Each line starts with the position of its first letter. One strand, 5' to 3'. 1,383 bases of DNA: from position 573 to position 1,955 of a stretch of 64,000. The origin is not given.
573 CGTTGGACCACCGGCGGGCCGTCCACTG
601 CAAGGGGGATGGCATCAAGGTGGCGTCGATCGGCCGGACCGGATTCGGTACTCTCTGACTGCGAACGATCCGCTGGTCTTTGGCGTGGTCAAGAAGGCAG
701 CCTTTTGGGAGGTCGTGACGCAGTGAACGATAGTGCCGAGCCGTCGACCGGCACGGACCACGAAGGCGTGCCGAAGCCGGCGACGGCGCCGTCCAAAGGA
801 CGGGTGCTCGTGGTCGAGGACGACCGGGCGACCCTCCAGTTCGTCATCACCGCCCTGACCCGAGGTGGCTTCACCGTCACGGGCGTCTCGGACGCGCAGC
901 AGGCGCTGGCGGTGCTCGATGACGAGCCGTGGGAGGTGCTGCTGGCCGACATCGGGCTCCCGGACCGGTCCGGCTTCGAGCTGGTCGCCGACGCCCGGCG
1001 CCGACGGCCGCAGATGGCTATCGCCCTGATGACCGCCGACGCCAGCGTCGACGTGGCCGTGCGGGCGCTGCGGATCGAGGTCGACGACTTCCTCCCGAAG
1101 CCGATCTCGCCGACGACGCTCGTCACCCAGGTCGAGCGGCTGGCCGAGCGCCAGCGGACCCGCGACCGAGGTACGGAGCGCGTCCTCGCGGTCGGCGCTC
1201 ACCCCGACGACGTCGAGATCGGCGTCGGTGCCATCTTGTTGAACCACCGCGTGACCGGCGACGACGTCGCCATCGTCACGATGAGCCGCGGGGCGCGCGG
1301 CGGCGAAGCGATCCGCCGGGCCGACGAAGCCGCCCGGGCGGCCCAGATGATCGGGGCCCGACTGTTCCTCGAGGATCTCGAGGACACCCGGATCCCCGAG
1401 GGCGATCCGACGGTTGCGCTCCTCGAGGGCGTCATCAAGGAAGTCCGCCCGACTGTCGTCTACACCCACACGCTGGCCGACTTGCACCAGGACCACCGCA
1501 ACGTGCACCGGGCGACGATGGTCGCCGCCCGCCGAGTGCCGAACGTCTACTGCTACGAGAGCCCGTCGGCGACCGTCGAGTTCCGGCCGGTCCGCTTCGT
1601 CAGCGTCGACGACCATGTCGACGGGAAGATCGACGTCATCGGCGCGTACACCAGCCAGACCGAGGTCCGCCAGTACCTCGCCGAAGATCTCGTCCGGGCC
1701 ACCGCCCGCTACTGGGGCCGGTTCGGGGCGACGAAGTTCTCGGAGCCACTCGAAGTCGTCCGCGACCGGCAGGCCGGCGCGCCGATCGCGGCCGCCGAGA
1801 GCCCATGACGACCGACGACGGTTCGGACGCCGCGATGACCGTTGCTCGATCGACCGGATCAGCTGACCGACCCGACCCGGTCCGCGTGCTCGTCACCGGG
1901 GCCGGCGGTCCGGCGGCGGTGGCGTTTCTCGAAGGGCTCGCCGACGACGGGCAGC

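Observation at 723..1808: Response regulator whose output domain is a PIG-L/LmbE deacetylase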

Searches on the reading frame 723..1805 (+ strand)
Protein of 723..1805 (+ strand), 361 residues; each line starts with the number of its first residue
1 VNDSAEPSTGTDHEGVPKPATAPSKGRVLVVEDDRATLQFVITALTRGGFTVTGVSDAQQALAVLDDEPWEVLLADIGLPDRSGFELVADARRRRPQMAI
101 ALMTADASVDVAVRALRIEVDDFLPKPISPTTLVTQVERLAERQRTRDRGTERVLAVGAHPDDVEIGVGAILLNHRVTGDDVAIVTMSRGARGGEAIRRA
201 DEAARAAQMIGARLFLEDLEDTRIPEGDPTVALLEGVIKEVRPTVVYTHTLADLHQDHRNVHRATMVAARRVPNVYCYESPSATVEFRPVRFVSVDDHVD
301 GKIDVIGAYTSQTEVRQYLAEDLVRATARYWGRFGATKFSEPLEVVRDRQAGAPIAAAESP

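Call 5: search_protein_families(library=pfam, proteins=[window:723-1805:+], max_evalue=0.01)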
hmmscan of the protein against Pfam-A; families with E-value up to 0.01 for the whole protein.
window:723-1805:+ (361 aa): 2 families
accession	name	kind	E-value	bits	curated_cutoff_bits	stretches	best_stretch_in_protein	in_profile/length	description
PF02585.22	PIG-L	-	1.7e-22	80.7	28.2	1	155-268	1-128/129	GlcNAc-PI de-N-acetylase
PF00072.30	Response_reg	-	3.4e-22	79.1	30.2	1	28-137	1-110/111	Response regulator receiver domain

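Call 6: search_protein_families(library=ncbifam, proteins=[window:723-1805:+], max_evalue=0.01)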
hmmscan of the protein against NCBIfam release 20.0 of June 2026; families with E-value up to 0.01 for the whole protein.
window:723-1805:+ (361 aa): 96 families (the best 25 are shown)
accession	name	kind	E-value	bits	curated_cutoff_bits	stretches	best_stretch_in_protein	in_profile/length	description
TIGR04001.1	thiol_BshB1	equivalog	7.2e-22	78.2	182.5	1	154-321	4-192/226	bacillithiol biosynthesis deacetylase BshB1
TIGR01818.1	ntrC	equivalog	5.3e-19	68.3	558.6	1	28-147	1-120/463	nitrogen regulation protein NR(I)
NF008296.0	PRK11083.1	equivalog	1.3e-18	67.3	273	1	26-148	4-125/228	two-component system response regulator CreB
NF046022.1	RespRegCpdRBruc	equivalog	7.3e-18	64.7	180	1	27-141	3-117/120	cell cycle two-component system response regulator CpdR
TIGR02154.1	PhoB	equivalog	1.6e-17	63.6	296.2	1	27-157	4-134/226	phosphate regulon transcriptional regulator PhoB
NF008176.1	PRK10923.1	equivalog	2.1e-17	62.9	620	1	25-149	3-127/469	nitrogen regulation protein NR(I)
NF007928.2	PRK10643.1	equivalog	3.4e-17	62.8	330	1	27-146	2-121/216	two-component system response regulator PmrA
NF047793.1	ResRegPgtA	equivalog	4.3e-17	62.1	650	1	27-146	7-127/414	two-component system response regulator PgtA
NF006900.1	PRK09390.1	equivalog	1.3e-16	60.7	255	1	24-151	3-130/203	response regulator FixJ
NF012023.0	PRK15479.1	equivalog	1.4e-16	60.7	337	1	27-146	2-121/224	transcriptional regulator TctD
TIGR01387.1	cztR_silR_copR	subfamily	3e-16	59.7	279.2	1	28-150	1-123/218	heavy metal response regulator transcription factor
NF008469.0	PRK11361.1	equivalog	8.4e-16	57.7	714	1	26-142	5-121/461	acetoacetate metabolism transcriptional regulator AtoC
NF041946.1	LuxO_transreg_Vib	equivalog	1.2e-15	57.3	800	1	31-146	2-117/463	quorum-sensing sigma-54 dependent transcriptional regulator LuxO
NF045944.1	ResRegRpaBCyano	equivalog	5.1e-15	55.5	330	1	29-151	1-122/229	response regulator transcription factor RpaB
NF012227.0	AdeR_RR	equivalog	5.2e-15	55.6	340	1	27-154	13-139/239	efflux system response regulator transcription factor AdeR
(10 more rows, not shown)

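Call 7: find_homologous_proteins(query=window:723-1805:+, max_evalue=0.00001)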
Query window:723-1805:+ (361 aa): 2364 proteins with E <= 0.00001 among 8000 candidates; the best 120 are listed.
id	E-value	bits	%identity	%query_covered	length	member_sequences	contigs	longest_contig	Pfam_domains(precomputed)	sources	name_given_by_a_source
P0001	4.1e-208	708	91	99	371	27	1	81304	PF02585.23,PF00072.31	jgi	jgi:LmbE family N-acetylglucosaminyl deacetylase/CheY-like chemotaxis protein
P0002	1.8e-184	630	82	99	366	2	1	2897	PF02585.23,PF00072.31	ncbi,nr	ncbi:MAG TPA: response regulator [Acidimicrobiales bacterium]|nr:response regulator [Acidimicrobiale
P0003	6.0e-184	629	82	99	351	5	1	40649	PF02585.23,PF00072.31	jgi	-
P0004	2.7e-152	525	70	91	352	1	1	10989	PF02585.23,PF00072.31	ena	-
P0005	5.4e-150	517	72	91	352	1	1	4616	PF02585.23,PF00072.31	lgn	-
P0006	7.4e-150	517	71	94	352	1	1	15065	PF02585.23,PF00072.31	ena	-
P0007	1.0e-149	516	72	93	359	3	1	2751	PF02585.23,PF00072.31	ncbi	-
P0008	7.9e-140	484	66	93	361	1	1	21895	PF02585.23,PF00072.31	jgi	jgi:LmbE family N-acetylglucosaminyl deacetylase/CheY-like chemotaxis protein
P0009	3.6e-138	478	70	89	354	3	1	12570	PF02585.23,PF00072.31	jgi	jgi:two-component system, NtrC family, response regulator HydG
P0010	1.7e-137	476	66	94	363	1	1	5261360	PF02585.23,PF00072.31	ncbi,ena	-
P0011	1.3e-136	473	65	97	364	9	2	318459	PF02585.23,PF00072.31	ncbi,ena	-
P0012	1.9e-135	469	66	94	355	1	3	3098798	PF02585.23,PF00072.31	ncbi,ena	-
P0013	1.2e-134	467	66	91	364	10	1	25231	PF02585.23,PF00072.31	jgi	jgi:LmbE family N-acetylglucosaminyl deacetylase/CheY-like chemotaxis protein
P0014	7.5e-134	464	65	91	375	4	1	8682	PF02585.23,PF00072.31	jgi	jgi:LmbE family N-acetylglucosaminyl deacetylase/CheY-like chemotaxis protein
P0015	5.2e-132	458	62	96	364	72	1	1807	PF02585.23,PF00072.31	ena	-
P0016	6.5e-131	454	67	88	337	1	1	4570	PF02585.23,PF00072.31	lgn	-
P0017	3.7e-130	452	62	93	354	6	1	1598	PF02585.23,PF00072.31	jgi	jgi:LmbE family N-acetylglucosaminyl deacetylase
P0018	3.7e-130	452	64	91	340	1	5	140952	PF02585.23,PF00072.31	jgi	jgi:LmbE family N-acetylglucosaminyl deacetylase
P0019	2.0e-129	449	64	93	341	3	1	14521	PF02585.23,PF00072.31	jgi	jgi:LmbE family N-acetylglucosaminyl deacetylase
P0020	2.6e-129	449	64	91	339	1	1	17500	PF02585.23,PF00072.31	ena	-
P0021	1.7e-128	446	59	97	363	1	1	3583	PF02585.23,PF00072.31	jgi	jgi:LmbE family N-acetylglucosaminyl deacetylase/CheY-like chemotaxis protein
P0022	8.7e-128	444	59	97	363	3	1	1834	PF02585.23,PF00072.31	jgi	jgi:LmbE family N-acetylglucosaminyl deacetylase/CheY-like chemotaxis protein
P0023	9.2e-128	444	66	89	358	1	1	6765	PF02585.23,PF00072.31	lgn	-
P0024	2.2e-127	443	62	91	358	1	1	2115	PF02585.23,PF00072.31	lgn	-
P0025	8.5e-127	441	63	92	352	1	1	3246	PF02585.23,PF00072.31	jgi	jgi:LmbE family N-acetylglucosaminyl deacetylase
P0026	1.2e-126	440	63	92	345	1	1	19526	PF02585.23,PF00072.31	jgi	jgi:LmbE family N-acetylglucosaminyl deacetylase/CheY-like chemotaxis protein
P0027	1.2e-126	440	64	89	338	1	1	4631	PF02585.23,PF00072.31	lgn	-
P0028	2.3e-126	439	62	94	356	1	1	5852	PF02585.23,PF00072.31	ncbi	-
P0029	2.3e-126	439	61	94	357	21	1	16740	PF02585.23,PF00072.31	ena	-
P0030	2.5e-126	439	63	92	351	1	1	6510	PF02585.23,PF00072.31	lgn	-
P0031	3.6e-126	439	63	90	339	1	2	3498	PF02585.23,PF00072.31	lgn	-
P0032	1.2e-125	437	63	90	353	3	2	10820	PF02585.23,PF00072.31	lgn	-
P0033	1.8e-125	436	64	88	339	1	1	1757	PF02585.23,PF00072.31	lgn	-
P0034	2.7e-125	436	63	94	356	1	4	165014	PF02585.23,PF00072.31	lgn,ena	-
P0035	3.8e-125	435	65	89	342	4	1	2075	PF02585.23,PF00072.31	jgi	jgi:LmbE family N-acetylglucosaminyl deacetylase/CheY-like chemotaxis protein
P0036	4.7e-125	435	63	89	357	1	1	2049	PF02585.23,PF00072.31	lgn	-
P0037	8.3e-125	434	63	93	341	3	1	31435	PF02585.23,PF00072.31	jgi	jgi:LmbE family N-acetylglucosaminyl deacetylase/CheY-like chemotaxis protein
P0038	1.6e-124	433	60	90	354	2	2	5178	PF02585.23,PF00072.31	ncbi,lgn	-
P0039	1.8e-124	433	62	91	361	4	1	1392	PF02585.23,PF00072.31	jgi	jgi:LmbE family N-acetylglucosaminyl deacetylase/ActR/RegA family two-component response regulator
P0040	1.4e-123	430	61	88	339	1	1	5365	PF02585.23,PF00072.31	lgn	-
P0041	2.0e-123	430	62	93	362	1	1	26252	PF02585.23,PF00072.31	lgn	-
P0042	3.7e-123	429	62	93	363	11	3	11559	PF02585.23,PF00072.31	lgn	-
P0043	3.9e-123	429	60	93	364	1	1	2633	PF02585.23,PF00072.31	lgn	-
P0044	4.7e-123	428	60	91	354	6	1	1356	PF02585.23,PF00072.31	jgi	jgi:two-component system, NtrC family, response regulator HydG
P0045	4.8e-123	428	64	89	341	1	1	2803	PF02585.23,PF00072.31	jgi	jgi:LmbE family N-acetylglucosaminyl deacetylase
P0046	6.0e-123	428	61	90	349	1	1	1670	PF02585.23,PF00072.31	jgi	jgi:LmbE family N-acetylglucosaminyl deacetylase/ActR/RegA family two-component response regulator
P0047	6.1e-123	428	62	90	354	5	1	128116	PF02585.23,PF00072.31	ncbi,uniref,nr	ncbi:response regulator [Desertimonas flava]|uniref:response regulator n=1 Tax=Desertimonas flava Ta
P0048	9.8e-123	427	62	92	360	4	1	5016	PF02585.23,PF00072.31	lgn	-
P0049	9.9e-123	427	62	91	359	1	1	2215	PF02585.23,PF00072.31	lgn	-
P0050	1.7e-122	427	62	89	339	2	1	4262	PF02585.23,PF00072.31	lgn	-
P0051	2.5e-122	426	61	89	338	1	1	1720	PF02585.23,PF00072.31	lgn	-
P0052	2.7e-122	426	61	91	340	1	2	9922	PF02585.23,PF00072.31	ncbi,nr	ncbi:MAG: response regulator [Actinomycetota bacterium]|nr:response regulator [Actinomycetota bacter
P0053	9.1e-122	424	61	90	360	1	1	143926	PF02585.23,PF00072.31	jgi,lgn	jgi:LmbE family N-acetylglucosaminyl deacetylase/CheY-like chemotaxis protein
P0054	2.2e-121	423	60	89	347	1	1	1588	PF02585.23,PF00072.31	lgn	-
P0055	4.6e-121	422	60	90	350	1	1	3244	PF02585.23,PF00072.31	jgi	jgi:LmbE family N-acetylglucosaminyl deacetylase/CheY-like chemotaxis protein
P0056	1.3e-120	421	60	89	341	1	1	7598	PF02585.23,PF00072.31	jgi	jgi:LmbE family N-acetylglucosaminyl deacetylase/CheY-like chemotaxis protein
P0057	1.3e-120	421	59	91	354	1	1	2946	PF02585.23,PF00072.31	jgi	-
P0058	3.6e-120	419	59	92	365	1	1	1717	PF02585.23,PF00072.31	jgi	jgi:LmbE family N-acetylglucosaminyl deacetylase/CheY-like chemotaxis protein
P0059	8.8e-120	418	59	91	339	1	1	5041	PF02585.23,PF00072.31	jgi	jgi:two-component system response regulator HydG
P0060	9.0e-120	418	62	90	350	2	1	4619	PF02585.23,PF00072.31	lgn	-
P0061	2.6e-119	416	71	75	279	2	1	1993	PF02585.23,PF00072.31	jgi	jgi:LmbE family N-acetylglucosaminyl deacetylase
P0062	3.6e-118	412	64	80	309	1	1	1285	PF02585.23,PF00072.31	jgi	jgi:LmbE family N-acetylglucosaminyl deacetylase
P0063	7.8e-118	411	58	92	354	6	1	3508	PF02585.23,PF00072.31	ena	-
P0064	4.1e-117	409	58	94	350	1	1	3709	PF02585.23,PF00072.31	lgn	-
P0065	2.6e-116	406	56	94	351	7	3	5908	PF02585.23,PF00072.31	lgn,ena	-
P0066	4.4e-116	406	58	92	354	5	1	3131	PF02585.23,PF00072.31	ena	-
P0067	5.9e-116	405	59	89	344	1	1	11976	PF02585.23,PF00072.31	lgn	-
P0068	6.7e-116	405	58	92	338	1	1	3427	PF02585.23,PF00072.31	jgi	jgi:LmbE family N-acetylglucosaminyl deacetylase/CheY-like chemotaxis protein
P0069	5.5e-115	402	70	71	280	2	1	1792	PF02585.23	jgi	jgi:LmbE family N-acetylglucosaminyl deacetylase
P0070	1.7e-112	394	57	89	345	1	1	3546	PF02585.23,PF00072.31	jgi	jgi:LmbE family N-acetylglucosaminyl deacetylase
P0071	6.3e-108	379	53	91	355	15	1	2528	PF02585.23,PF00072.31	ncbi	-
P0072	9.5e-108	378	51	90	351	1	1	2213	PF02585.23,PF00072.31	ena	-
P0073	9.7e-108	378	54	93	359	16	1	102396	PF02585.23,PF00072.31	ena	-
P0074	1.8e-107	377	53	90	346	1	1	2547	PF02585.23,PF00072.31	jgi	jgi:two-component system, NtrC family, response regulator HydG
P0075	2.8e-107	377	52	94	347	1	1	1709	PF02585.23,PF00072.31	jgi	jgi:two-component system, NtrC family, response regulator HydG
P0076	4.3e-107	376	52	94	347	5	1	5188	PF02585.23,PF00072.31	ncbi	-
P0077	5.3e-107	376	53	90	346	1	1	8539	PF02585.23,PF00072.31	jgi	jgi:two-component system, NtrC family, response regulator HydG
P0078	6.0e-107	376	52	95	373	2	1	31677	PF02585.23,PF00072.31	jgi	jgi:two-component system, NtrC family, response regulator HydG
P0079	1.2e-106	375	54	91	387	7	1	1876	PF02585.23,PF00072.31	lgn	-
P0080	1.4e-106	374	51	91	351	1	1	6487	PF02585.23,PF00072.31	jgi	jgi:two-component system, NtrC family, response regulator HydG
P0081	3.1e-106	373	51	90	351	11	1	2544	PF02585.23,PF00072.31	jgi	jgi:LmbE family N-acetylglucosaminyl deacetylase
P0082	5.5e-106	372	52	93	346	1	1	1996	PF02585.23,PF00072.31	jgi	jgi:two-component system, NtrC family, response regulator HydG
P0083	1.1e-105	371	53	93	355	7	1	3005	PF02585.23,PF00072.31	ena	-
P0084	1.1e-105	371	54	91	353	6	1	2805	PF02585.23,PF00072.31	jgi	-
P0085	1.2e-105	371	54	91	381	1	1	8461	PF02585.23,PF00072.31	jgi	jgi:two-component system, NtrC family, response regulator HydG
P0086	1.3e-105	371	55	90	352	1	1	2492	PF02585.23,PF00072.31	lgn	-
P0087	2.9e-105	370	51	92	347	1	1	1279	PF02585.23,PF00072.31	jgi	jgi:two-component system, NtrC family, response regulator HydG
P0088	3.1e-105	370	53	90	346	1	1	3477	PF02585.23,PF00072.31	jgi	jgi:two-component system, NtrC family, response regulator HydG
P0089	4.4e-105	369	53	92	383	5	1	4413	PF02585.23,PF00072.31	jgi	-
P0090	4.4e-105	369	50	98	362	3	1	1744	PF02585.23,PF00072.31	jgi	jgi:two-component system, NtrC family, response regulator HydG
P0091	5.4e-105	369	51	92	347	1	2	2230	PF02585.23,PF00072.31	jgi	jgi:two-component system, NtrC family, response regulator HydG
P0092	6.3e-105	369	53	95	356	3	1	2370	PF02585.23,PF00072.31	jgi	jgi:LmbE family N-acetylglucosaminyl deacetylase/ActR/RegA family two-component response regulator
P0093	6.6e-105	369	55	91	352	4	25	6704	PF02585.23,PF00072.31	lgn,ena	-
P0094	6.7e-105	369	52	93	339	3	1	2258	PF02585.23,PF00072.31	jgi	jgi:two-component system, NtrC family, response regulator HydG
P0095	7.7e-105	369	53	92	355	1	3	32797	PF02585.23,PF00072.31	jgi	jgi:two-component system response regulator HydG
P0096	1.0e-104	368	52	91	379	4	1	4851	PF02585.23,PF00072.31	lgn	-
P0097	1.0e-104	368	51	93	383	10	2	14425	PF02585.23,PF00072.31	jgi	jgi:LmbE family N-acetylglucosaminyl deacetylase/ActR/RegA family two-component response regulator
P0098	1.6e-104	368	53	92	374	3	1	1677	PF02585.23,PF00072.31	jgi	jgi:two-component system response regulator HydG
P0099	1.6e-104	368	53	91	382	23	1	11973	PF02585.23,PF00072.31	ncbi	-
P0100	1.7e-104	367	52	89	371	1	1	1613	PF02585.23,PF00072.31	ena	-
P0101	2.5e-104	367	53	91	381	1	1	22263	PF02585.23,PF00072.31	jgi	jgi:two-component system response regulator HydG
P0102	2.8e-104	367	52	90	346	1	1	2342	PF02585.23,PF00072.31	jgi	jgi:two-component system, NtrC family, response regulator HydG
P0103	3.0e-104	367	50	93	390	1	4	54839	PF02585.23,PF00072.31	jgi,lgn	jgi:LmbE family N-acetylglucosaminyl deacetylase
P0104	3.1e-104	367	52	89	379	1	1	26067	PF02585.23,PF00072.31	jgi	jgi:two-component system response regulator HydG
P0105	3.4e-104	367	53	92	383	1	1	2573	PF02585.23,PF00072.31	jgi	jgi:two-component system, NtrC family, response regulator HydG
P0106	4.0e-104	366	52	89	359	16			PF02585.23,PF00072.31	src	-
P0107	4.1e-104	366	53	91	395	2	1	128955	PF02585.23,PF00072.31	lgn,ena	-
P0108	4.1e-104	366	53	91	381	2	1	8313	PF02585.23,PF00072.31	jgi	-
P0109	4.5e-104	366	53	91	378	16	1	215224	PF02585.23,PF00072.31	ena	-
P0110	5.6e-104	366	52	89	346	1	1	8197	PF02585.23,PF00072.31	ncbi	-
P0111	5.8e-104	366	51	94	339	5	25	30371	PF02585.23,PF00072.31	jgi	jgi:two-component system response regulator HydG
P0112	6.7e-104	366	52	94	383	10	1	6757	PF02585.23,PF00072.31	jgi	jgi:LmbE family N-acetylglucosaminyl deacetylase/ActR/RegA family two-component response regulator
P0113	7.3e-104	365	55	92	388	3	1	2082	PF02585.23,PF00072.31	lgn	-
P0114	7.6e-104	365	52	93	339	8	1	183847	PF02585.23,PF00072.31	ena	-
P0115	7.8e-104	365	51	95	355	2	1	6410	PF02585.23,PF00072.31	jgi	jgi:LmbE family N-acetylglucosaminyl deacetylase/AmiR/NasT family two-component response regulator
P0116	8.5e-104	365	51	89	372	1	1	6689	PF02585.23,PF00072.31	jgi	jgi:LmbE family N-acetylglucosaminyl deacetylase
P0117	9.3e-104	365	52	94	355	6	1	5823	PF02585.23,PF00072.31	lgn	-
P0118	1.1e-103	365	51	93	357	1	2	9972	PF02585.23,PF00072.31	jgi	jgi:LmbE family N-acetylglucosaminyl deacetylase/CheY-like chemotaxis protein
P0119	1.4e-103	365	53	91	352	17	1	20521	PF02585.23,PF00072.31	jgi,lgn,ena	jgi:LmbE family N-acetylglucosaminyl deacetylase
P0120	1.4e-103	365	52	91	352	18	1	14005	PF02585.23,PF00072.31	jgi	jgi:two-component system, NtrC family, response regulator HydG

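Call 11: find_related_loci(query=window:723-1805:+, collection=genome_contigs, flank=8000)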
Query window:723-1805:+ (361 aa) in genome_contigs; peptide patterns used: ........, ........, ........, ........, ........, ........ (x = any residue, [..] = any of these).
600 stretches matched a pattern (row limit reached: there are more); 484 encode a relative of the query (tblastn E <= 1e-3); the best 80 are kept; 80 distinct loci.
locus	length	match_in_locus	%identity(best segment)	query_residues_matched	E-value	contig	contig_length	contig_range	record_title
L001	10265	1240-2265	82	1-350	0e+0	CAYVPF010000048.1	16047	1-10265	MAG TPA_asm: uncultured Acidimicrobiaceae bacterium isolate binchicken_co241_384 genome assembly, contig: NODE_3523_leng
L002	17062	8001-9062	65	6-354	3e-136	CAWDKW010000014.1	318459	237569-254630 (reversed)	MAG: uncultured Acidimicrobiaceae bacterium isolate MFD09286.bin.1.150 genome assembly, contig: contig_88085, whole geno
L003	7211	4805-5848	62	4-349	4e-131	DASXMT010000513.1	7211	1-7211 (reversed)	MAG TPA_asm: Acidimicrobiales bacterium isolate SMAG_U5335 k141_977059, whole genome shotgun sequence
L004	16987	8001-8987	52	22-349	8e-109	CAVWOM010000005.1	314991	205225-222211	MAG: uncultured Actinomycetota bacterium isolate MFD09603.bin.1.131 genome assembly, contig: contig_2016, whole genome s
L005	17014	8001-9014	51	25-360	8e-107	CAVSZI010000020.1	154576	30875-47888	MAG: uncultured Actinomycetes bacterium isolate MFD05502.bin.1.143 genome assembly, contig: contig_7572, whole genome sh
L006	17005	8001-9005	50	26-357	2e-103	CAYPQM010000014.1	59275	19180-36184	MAG TPA_asm: uncultured Streptosporangiaceae bacterium isolate binchicken_co241_145 genome assembly, contig: NODE_478_le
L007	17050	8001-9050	50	12-351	4e-103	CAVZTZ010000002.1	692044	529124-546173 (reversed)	MAG: uncultured Conexibacteraceae bacterium isolate MFD09671.bin.3.309 genome assembly, contig: contig_10918, whole geno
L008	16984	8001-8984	53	27-355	3e-102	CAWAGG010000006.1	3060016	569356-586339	MAG: uncultured Actinomycetota bacterium isolate MFD04944.bin.2.174 genome assembly, contig: contig_9349, whole genome s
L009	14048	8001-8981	50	24-348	1e-101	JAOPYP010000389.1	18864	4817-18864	MAG: Actinomycetes bacterium isolate RYN_230 scaffold_1251490, whole genome shotgun sequence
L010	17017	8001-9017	49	26-361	1e-101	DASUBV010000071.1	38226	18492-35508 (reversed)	MAG TPA_asm: Streptosporangiaceae bacterium isolate SMAG_U2530 k141_1146320, whole genome shotgun sequence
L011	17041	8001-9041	49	17-361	3e-101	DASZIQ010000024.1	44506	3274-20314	MAG TPA_asm: Solirubrobacteraceae bacterium isolate SMAG_U6606 k141_6061020, whole genome shotgun sequence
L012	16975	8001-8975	53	28-348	2e-101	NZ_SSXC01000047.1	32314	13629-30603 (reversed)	Blastococcus sp. MG754426 scaffold_46, whole genome shotgun sequence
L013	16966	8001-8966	52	27-348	7e-101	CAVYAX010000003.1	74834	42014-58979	MAG: uncultured Actinomycetes bacterium isolate MFD04212.bin.2.181 genome assembly, contig: contig_10607, whole genome s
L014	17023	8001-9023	49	10-348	8e-101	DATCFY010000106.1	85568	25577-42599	MAG TPA_asm: Streptosporangiaceae bacterium isolate SMAG_U7792 k141_382823, whole genome shotgun sequence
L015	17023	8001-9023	51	14-348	1e-100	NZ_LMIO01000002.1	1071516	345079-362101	Leifsonia sp. Root227 contig_2, whole genome shotgun sequence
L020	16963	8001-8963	51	28-348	1e-99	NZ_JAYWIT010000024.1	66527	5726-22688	Conexibacter stalactiti strain KCTC 39840 Scaffold24, whole genome shotgun sequence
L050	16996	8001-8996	51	20-348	7e-94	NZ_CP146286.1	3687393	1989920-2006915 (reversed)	Leifsonia sp. T36S-04 chromosome, complete genome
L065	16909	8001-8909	52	47-348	1e-90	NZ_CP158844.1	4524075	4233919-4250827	Microbacterium gorillae strain MIC4 chromosome, complete genome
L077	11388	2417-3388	40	24-347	2e-86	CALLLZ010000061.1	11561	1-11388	MAG: uncultured Marinicella sp. isolate L4_Bin_Bin_140_1 genome assembly, contig: c_000001708940, whole genome shotgun s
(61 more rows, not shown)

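Call 14: search_protein_families(library=pfam, proteins=[L065:9943-10644:+, L002:9083-9802:+, L065:12462-14330:+, L077:5997-7280:+, L065:6104-7660:+, L065:14344-15228:+, L020:10017-10748:+], max_evalue=0.01)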
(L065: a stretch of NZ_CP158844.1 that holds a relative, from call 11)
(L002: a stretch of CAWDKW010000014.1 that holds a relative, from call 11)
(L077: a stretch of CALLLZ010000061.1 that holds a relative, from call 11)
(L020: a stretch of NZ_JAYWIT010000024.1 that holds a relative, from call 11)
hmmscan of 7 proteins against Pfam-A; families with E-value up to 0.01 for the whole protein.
L065:9943-10644:+ (234 aa): 1 family
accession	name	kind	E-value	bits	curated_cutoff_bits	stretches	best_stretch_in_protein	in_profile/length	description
PF02811.25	PHP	-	1.3e-08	35.8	26.4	1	8-187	1-162/164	PHP domain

L002:9083-9802:+ (240 aa): 1 family
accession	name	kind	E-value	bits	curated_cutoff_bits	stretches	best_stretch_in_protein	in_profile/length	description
PF02811.25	PHP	-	4e-08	34.2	26.4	1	8-86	1-70/164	PHP domain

L065:12462-14330:+ (623 aa): 9 families
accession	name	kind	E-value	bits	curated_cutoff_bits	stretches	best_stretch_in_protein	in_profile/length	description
PF02518.31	HATPase_c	-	2.4e-29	102.4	26.4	1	511-622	1-110/111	Histidine kinase-, DNA gyrase B-, and HSP90-like ATPase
PF00512.31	HisKA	-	6.5e-19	68.2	26.9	1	397-465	1-66/66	His Kinase A (phospho-acceptor) domain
PF13426.13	PAS_9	-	4.5e-08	33.7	27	1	281-389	4-102/103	PAS domain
PF00989.32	PAS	-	1.1e-06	29.1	22.6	1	277-387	10-112/113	PAS fold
PF13493.11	DUF4118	-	0.00057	20.1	28.4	1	158-236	27-106/107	Domain of unknown function (DUF4118)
PF08448.16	PAS_4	-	0.004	17.8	23.1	0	279-391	6-108/110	PAS fold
PF13581.12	HATPase_c_2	-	0.0056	17.1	27.4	0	513-616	29-124/127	Histidine kinase-like ATPase domain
PF25323.1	6TM_PilS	-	0.0078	16.4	27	0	103-230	46-185/189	PilS-like transmembrane domain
PF13188.13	PAS_8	-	0.009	16.3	21.8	0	279-309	11-42/65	PAS domain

L077:5997-7280:+ (428 aa): 10 families
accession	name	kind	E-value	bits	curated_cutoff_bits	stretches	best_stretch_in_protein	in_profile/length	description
PF14559.12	TPR_19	-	4e-09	37.1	25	2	98-151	4-57/68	Tetratricopeptide repeat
PF24575.1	TPR_Slam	-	5.9e-08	33.5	35.2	1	121-176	49-104/104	Surface lipoprotein assembly modifier, N-terminal TPR repeats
PF07719.23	TPR_2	-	1.5e-07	31.4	27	0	58-84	8-34/34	Tetratricopeptide repeat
PF13432.12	TPR_16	-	2.7e-05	25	32.7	0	91-150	3-62/65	Tetratricopeptide repeat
PF00515.34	TPR_1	-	3.3e-05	24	27.8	0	59-84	9-34/34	Tetratricopeptide repeat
PF13414.12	TPR_11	-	4.7e-05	23.4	26.8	0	62-97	5-40/42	TPR repeat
PF23914.1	TPR_CcmH_CycH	-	8.3e-05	22.9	42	1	64-148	63-150/158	Cytochrome c-type biogenesis protein H TPR domain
PF13428.12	TPR_14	-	0.00019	22.2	23.5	0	59-92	9-42/44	Tetratricopeptide repeat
PF10677.15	DUF2490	-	0.00046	20.4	29.8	0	297-407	20-118/186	Protein of unknown function (DUF2490)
PF25064.1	ARM_TT21_5th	-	0.005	17.6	27.8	0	98-146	14-62/117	TT21 fifth ARM repeats domain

L065:6104-7660:+ (519 aa): 0 families

L065:14344-15228:+ (295 aa): 0 families

L020:10017-10748:+ (244 aa): 1 family
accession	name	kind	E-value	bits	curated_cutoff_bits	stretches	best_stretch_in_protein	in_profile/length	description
PF02811.25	PHP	-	6e-06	27.1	26.4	1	11-81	1-70/164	PHP domain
